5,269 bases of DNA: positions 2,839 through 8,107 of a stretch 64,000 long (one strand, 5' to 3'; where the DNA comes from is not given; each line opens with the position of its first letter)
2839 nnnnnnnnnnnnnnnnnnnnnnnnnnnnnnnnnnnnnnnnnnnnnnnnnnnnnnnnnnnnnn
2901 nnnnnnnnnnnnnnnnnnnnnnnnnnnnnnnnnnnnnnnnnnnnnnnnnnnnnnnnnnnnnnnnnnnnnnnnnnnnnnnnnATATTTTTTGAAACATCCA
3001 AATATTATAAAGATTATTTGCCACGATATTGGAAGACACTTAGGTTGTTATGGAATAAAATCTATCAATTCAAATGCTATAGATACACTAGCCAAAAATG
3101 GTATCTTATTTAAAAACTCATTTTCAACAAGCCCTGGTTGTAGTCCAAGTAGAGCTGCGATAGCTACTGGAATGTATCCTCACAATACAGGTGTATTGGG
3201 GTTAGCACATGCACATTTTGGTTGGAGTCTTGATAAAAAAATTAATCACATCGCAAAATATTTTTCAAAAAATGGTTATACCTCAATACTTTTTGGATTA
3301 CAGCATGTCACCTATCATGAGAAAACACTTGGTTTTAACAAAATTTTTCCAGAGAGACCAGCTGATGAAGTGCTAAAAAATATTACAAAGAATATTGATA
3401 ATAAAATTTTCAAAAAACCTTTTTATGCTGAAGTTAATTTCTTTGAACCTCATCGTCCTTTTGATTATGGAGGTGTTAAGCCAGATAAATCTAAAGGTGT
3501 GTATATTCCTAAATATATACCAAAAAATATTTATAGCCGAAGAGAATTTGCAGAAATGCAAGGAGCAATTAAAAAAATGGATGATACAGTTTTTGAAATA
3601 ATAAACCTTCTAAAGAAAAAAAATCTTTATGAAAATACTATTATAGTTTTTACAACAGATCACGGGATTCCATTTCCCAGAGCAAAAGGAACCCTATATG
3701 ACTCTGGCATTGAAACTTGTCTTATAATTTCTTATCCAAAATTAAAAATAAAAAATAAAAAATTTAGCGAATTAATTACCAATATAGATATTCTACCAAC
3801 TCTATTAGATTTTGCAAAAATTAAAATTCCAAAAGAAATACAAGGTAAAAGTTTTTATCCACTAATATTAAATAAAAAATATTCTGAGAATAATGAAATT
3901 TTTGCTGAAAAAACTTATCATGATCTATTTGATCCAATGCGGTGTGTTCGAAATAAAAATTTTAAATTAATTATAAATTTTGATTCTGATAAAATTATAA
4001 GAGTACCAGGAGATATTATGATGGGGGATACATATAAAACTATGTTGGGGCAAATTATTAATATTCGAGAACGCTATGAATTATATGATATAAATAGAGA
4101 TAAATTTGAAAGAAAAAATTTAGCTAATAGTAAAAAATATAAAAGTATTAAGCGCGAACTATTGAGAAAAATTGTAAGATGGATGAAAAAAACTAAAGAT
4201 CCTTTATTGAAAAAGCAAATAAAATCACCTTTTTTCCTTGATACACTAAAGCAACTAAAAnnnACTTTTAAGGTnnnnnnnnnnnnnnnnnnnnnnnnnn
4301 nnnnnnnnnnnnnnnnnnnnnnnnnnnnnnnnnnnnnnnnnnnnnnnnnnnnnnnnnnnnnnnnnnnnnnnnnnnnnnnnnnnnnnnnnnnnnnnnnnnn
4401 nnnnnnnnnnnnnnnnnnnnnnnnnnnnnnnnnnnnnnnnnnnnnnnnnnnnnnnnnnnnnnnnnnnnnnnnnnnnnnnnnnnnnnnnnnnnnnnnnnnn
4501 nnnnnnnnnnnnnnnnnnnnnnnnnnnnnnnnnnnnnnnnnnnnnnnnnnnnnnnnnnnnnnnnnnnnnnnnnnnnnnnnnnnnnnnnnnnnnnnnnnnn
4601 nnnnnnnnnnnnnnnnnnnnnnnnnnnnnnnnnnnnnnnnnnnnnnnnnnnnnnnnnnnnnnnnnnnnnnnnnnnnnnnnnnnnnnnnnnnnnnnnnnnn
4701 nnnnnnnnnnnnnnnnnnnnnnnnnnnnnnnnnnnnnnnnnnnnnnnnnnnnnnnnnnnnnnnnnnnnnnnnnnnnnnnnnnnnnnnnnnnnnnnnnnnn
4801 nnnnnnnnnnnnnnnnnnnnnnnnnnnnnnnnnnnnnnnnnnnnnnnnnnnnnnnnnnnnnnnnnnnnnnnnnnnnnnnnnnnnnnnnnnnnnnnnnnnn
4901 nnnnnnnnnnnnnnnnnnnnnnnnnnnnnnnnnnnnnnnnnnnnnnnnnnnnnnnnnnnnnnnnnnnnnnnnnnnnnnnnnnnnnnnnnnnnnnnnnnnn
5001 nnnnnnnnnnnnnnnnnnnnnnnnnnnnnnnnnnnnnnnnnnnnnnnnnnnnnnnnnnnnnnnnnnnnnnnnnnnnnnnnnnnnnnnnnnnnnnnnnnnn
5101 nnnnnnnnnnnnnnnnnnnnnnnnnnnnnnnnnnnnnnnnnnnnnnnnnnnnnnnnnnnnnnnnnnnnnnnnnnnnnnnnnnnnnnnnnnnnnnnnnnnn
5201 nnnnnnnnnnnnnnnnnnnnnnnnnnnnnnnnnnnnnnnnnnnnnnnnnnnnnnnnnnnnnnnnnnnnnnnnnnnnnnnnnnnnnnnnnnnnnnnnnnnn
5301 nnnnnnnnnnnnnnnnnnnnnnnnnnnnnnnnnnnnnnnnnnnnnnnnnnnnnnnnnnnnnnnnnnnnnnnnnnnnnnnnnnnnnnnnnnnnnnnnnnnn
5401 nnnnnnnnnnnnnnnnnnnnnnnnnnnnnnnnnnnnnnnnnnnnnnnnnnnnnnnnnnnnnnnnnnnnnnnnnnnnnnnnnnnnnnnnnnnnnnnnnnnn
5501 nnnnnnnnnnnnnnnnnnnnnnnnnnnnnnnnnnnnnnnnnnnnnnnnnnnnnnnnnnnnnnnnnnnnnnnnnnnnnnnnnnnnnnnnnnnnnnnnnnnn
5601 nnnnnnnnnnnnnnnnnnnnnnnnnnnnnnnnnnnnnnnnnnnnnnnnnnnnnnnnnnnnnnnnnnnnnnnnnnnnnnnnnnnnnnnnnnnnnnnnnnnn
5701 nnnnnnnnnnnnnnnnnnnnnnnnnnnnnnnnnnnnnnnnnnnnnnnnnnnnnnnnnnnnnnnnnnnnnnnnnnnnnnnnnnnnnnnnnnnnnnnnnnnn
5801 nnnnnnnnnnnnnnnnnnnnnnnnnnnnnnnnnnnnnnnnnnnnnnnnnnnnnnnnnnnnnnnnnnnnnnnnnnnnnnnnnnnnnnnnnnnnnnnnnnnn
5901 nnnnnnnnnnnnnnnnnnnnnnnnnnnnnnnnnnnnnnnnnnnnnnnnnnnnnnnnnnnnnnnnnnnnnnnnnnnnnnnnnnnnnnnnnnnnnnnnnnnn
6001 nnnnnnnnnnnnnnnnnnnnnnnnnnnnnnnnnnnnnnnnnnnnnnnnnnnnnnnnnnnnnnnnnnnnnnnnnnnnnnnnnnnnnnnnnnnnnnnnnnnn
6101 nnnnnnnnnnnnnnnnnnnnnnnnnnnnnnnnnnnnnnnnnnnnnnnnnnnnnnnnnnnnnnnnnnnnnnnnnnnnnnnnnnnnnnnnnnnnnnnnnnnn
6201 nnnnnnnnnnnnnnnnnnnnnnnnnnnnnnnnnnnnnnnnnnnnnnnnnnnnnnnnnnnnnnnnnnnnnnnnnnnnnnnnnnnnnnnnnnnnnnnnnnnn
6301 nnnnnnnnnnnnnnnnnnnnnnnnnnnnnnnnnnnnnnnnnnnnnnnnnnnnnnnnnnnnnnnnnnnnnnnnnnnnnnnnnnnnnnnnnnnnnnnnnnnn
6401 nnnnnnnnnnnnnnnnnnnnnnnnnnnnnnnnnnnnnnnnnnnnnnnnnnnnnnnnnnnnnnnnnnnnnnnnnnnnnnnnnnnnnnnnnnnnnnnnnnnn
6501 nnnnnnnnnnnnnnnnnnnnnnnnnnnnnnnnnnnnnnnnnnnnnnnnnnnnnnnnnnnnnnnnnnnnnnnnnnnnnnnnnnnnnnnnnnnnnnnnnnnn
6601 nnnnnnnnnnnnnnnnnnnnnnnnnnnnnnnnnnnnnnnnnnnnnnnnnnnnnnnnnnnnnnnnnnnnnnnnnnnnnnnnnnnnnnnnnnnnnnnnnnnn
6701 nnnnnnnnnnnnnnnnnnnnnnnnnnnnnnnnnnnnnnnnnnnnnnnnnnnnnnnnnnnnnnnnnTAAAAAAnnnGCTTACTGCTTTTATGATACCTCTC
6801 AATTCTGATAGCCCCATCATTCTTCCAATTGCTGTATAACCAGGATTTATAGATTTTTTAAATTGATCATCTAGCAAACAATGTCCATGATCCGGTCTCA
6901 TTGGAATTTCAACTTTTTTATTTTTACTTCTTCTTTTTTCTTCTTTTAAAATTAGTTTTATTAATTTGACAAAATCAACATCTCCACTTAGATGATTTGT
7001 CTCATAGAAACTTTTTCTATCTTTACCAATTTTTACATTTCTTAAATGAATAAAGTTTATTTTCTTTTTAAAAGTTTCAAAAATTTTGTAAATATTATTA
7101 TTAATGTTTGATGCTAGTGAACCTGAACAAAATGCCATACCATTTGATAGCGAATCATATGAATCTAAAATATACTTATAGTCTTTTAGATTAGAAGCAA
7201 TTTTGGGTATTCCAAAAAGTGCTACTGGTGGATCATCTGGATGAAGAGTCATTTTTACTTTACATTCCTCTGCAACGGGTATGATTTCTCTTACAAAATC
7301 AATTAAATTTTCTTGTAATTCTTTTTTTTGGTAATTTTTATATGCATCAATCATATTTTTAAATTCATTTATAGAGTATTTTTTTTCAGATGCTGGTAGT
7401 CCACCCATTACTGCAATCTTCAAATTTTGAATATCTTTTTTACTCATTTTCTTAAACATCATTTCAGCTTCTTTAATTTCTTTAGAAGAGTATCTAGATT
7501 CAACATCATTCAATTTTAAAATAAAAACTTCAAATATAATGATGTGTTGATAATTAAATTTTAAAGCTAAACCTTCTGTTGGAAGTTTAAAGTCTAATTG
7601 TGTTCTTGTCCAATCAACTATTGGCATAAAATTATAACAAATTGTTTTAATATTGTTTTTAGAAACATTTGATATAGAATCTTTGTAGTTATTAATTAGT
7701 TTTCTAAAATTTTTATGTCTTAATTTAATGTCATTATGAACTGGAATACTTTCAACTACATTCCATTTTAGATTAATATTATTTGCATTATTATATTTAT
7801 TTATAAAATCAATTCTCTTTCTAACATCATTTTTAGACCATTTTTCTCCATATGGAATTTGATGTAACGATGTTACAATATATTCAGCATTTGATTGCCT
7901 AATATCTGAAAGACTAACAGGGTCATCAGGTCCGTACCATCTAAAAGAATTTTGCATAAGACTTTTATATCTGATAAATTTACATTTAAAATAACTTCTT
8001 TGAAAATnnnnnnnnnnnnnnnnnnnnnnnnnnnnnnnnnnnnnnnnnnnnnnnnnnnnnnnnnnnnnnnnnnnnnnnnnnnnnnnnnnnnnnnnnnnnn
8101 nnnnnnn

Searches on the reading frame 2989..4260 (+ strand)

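Call 46: search_protein_families(library=pfam, proteins=[window:2989-4260:+], max_evalue=0.000001)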
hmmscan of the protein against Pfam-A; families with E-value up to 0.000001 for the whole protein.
window:2989-4260:+ (424 aa): 3 families
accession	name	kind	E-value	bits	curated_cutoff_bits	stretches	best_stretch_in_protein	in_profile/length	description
PF00884.28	Sulfatase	-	4.6e-37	128.4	25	1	4-277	1-300/301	Sulfatase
PF16347.10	SGSH_C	-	4.9e-22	79.2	29.3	1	233-331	8-110/154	N-sulphoglucosamine sulphohydrolase, C-terminal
PF01663.27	Phosphodiest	-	1.1e-07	32.2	23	0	31-227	23-221/342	Type I phosphodiesterase / nucleotide pyrophosphatase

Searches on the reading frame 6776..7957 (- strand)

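Call 46: search_protein_families(library=pfam, proteins=[window:6776-7957:-], max_evalue=0.000001)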
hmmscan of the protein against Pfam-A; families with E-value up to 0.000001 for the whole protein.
window:6776-7957:- (394 aa): 1 family
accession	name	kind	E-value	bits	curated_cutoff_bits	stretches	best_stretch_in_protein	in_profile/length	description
PF03786.19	UxuA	-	1.6e-104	350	23.7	1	1-394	1-351/352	D-mannonate dehydratase (UxuA)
